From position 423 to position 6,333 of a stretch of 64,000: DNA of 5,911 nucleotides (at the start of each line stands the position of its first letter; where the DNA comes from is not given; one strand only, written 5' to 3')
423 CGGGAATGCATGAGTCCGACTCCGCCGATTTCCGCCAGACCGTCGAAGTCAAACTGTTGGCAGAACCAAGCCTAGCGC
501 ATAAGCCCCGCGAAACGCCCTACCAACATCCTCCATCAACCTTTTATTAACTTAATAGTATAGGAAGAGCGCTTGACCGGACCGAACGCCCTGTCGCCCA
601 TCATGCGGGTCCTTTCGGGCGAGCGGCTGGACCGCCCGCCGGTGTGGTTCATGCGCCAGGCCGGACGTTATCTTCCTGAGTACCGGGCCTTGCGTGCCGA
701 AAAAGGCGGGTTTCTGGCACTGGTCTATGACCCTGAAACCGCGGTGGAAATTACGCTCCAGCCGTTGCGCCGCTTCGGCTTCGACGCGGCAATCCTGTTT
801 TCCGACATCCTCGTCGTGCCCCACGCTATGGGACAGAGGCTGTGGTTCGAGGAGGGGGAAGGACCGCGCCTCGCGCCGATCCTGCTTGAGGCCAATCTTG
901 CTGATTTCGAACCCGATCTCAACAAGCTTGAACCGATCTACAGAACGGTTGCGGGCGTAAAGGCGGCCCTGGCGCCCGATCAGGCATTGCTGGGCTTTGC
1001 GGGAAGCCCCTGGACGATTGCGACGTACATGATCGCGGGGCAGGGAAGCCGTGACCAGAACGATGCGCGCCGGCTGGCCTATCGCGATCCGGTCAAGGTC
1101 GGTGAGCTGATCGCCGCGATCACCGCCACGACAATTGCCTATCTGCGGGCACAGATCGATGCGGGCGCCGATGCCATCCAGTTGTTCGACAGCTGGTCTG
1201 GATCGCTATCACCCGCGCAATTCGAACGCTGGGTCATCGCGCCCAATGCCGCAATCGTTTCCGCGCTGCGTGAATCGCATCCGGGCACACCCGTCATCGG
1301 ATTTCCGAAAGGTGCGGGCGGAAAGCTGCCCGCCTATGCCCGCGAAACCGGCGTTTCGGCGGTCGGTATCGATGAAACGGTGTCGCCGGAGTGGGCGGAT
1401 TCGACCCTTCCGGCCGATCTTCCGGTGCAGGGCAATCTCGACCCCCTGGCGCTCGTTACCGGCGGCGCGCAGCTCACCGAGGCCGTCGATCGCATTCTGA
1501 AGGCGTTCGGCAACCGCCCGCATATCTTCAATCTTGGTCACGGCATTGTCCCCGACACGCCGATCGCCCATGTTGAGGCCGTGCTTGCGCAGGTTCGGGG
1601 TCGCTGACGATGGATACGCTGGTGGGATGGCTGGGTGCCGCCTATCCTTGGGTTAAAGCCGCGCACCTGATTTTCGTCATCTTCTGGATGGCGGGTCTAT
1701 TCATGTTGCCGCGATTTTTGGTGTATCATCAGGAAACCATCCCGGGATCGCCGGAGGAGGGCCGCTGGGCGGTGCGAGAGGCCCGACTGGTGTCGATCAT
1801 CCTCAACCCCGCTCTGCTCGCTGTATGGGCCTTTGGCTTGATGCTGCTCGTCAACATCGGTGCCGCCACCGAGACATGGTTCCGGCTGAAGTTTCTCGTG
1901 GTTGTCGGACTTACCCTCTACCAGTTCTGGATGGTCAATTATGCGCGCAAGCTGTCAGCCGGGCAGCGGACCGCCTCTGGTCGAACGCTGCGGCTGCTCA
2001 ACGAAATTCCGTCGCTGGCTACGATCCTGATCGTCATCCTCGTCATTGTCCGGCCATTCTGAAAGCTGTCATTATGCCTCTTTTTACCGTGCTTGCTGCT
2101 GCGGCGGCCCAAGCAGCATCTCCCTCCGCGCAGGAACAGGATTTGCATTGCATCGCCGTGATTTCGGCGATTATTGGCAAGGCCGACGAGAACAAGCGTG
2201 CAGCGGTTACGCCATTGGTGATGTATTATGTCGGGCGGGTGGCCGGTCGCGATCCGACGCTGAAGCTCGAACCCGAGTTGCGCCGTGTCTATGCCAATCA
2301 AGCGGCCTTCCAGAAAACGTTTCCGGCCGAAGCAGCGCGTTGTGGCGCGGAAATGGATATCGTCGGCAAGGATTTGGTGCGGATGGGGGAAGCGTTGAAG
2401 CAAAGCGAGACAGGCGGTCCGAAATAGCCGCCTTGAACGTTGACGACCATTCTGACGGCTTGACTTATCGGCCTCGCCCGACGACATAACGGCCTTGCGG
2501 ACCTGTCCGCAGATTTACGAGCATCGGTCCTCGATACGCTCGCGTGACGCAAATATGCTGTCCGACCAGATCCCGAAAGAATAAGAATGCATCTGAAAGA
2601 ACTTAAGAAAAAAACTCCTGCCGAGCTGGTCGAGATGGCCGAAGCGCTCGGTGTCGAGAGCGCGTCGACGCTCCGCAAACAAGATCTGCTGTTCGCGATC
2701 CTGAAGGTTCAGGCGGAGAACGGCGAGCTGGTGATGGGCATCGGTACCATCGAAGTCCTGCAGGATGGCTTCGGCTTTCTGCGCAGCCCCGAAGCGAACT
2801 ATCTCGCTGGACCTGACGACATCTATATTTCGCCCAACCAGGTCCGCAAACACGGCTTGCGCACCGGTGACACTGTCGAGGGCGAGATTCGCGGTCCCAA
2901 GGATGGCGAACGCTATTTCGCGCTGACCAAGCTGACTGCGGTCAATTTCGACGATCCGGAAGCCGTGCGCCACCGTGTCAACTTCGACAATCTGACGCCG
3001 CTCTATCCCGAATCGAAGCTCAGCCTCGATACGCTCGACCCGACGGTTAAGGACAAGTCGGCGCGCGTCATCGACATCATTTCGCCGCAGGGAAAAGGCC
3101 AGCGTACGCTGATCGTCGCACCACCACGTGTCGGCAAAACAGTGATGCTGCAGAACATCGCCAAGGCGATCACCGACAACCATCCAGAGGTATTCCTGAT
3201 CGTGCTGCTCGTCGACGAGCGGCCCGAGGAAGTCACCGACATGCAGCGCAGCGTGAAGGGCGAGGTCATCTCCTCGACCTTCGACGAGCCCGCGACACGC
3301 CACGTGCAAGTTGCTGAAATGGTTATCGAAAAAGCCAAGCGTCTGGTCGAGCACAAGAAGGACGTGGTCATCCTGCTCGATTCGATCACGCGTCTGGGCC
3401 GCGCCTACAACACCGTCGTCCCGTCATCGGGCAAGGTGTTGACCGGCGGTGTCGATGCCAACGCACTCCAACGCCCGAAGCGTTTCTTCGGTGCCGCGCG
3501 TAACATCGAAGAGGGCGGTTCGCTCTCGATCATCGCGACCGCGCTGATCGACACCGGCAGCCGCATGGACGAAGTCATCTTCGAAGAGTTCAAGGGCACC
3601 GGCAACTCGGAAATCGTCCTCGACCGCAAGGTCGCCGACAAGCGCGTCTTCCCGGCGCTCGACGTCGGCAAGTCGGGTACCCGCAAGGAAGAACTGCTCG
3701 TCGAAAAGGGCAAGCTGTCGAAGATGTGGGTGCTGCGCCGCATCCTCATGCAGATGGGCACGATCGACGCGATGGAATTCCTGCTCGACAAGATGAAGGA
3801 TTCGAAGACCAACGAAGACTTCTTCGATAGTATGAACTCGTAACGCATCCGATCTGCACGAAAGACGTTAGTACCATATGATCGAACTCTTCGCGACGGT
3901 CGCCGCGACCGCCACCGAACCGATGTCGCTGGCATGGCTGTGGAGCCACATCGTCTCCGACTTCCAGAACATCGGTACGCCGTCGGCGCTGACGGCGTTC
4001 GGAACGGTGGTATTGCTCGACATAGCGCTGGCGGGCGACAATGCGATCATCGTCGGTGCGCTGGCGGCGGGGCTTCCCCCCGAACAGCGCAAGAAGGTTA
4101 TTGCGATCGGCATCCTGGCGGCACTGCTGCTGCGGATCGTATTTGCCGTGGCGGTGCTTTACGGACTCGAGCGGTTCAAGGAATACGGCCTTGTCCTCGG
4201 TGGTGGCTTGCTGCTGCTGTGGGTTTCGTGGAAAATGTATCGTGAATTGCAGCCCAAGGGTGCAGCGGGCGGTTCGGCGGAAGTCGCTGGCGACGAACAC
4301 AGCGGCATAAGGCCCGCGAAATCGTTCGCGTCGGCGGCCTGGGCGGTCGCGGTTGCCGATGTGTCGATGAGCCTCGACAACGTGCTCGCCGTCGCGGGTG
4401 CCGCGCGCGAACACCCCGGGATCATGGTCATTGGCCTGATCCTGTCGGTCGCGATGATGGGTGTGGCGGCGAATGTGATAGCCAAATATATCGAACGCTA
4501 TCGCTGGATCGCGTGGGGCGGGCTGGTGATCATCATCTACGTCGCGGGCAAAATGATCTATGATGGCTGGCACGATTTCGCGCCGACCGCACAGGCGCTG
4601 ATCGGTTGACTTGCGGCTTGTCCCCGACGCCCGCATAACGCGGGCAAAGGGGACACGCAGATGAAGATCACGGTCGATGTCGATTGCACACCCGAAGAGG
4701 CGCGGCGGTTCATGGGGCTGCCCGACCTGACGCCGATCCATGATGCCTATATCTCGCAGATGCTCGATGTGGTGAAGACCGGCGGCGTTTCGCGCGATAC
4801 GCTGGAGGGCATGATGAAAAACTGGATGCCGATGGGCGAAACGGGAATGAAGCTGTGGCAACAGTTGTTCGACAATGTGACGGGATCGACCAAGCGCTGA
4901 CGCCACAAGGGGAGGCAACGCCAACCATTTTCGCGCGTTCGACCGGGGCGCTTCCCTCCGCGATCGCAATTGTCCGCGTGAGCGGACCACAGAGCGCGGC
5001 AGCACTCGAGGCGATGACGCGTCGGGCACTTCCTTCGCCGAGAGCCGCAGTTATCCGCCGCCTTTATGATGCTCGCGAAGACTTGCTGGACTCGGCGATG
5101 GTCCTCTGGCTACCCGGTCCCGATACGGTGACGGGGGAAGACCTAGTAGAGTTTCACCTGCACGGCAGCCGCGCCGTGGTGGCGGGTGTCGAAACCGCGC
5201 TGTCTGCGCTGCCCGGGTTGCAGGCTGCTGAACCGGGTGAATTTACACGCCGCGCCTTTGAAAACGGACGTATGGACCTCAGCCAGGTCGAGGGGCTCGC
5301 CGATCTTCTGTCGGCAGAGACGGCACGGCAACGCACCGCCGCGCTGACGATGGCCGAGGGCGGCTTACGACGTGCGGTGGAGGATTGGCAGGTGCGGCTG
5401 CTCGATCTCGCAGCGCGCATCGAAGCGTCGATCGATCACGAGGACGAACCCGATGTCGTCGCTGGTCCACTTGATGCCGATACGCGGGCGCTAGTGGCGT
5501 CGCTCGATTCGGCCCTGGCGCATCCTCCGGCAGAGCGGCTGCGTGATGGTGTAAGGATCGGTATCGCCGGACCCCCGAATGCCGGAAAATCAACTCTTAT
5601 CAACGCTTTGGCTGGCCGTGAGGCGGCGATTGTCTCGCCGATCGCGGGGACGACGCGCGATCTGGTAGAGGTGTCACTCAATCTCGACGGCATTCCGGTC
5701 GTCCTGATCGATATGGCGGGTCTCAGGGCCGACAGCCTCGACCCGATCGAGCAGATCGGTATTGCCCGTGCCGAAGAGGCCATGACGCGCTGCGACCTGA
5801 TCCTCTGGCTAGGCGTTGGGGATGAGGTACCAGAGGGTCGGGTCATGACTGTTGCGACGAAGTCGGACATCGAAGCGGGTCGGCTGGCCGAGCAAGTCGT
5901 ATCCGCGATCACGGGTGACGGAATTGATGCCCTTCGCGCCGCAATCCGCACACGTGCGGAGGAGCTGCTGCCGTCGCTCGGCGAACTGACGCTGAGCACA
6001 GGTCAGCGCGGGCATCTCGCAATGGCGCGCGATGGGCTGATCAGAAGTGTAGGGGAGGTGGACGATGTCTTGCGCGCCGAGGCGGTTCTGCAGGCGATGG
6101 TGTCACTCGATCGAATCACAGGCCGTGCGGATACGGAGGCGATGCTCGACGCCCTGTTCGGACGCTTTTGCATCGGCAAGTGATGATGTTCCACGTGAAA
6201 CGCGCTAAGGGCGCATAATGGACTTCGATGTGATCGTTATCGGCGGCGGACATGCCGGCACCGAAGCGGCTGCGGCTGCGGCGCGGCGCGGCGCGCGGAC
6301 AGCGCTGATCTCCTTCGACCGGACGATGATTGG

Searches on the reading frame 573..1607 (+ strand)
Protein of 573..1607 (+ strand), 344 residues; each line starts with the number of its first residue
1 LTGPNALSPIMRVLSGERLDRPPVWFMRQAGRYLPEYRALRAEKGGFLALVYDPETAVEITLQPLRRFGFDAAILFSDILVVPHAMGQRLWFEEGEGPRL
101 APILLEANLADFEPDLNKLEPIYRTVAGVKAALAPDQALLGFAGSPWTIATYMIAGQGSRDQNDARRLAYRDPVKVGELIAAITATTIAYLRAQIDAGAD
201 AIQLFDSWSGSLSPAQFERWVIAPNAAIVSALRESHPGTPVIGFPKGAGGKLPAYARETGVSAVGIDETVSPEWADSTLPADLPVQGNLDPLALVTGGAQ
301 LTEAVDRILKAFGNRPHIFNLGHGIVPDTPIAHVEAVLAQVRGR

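Call 46: search_protein_families(library=pfam, proteins=[window:573-1607:+])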
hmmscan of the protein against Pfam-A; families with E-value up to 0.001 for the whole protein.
window:573-1607:+ (344 aa): 1 family
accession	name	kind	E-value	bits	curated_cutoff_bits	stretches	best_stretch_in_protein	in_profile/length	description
PF01208.23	URO-D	-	4.4e-115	384.8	23.9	1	8-342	4-344/346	Uroporphyrinogen decarboxylase (URO-D)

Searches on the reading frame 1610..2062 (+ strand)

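Call 46: search_protein_families(library=pfam, proteins=[window:1610-2062:+])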
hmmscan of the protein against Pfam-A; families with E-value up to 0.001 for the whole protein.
window:1610-2062:+ (150 aa): 1 family
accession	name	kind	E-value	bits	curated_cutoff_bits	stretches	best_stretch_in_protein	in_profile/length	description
PF03653.18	UPF0093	-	3.8e-47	160.7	34.2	1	10-150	3-146/146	Uncharacterised protein family (UPF0093)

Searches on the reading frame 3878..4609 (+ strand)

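Call 46: search_protein_families(library=pfam, proteins=[window:3878-4609:+])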
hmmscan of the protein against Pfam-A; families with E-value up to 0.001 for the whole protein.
window:3878-4609:+ (243 aa): 1 family
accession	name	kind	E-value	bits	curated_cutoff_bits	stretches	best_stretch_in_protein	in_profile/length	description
PF03741.22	TerC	-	1.5e-44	152.3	27.8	1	43-229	2-177/178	Integral membrane protein TerC family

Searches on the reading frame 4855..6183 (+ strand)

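Call 46: search_protein_families(library=pfam, proteins=[window:4855-6183:+])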
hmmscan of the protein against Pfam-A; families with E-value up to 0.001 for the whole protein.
window:4855-6183:+ (442 aa): 6 families
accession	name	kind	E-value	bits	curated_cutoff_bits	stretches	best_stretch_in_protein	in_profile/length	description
PF10396.14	TrmE_N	-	5.8e-33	114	29.8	1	24-139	1-117/117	GTP-binding protein TrmE N-terminus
PF12631.12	MnmE_helical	-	8.1e-30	105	40.1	1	142-439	1-211/211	MnmE helical domain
PF01926.29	MMR_HSR1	-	3e-21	76.1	21.9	1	234-319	1-82/113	50S ribosome-binding GTPase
PF02421.24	FeoB_N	-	6.8e-06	26.1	27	1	234-290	2-57/156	Ferrous iron transport protein B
PF00350.29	Dynamin_N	-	8.6e-05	23.1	27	1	235-275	1-40/168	Dynamin family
PF00005.33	ABC_tran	-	0.0009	20.3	25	0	229-258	8-37/137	ABC transporter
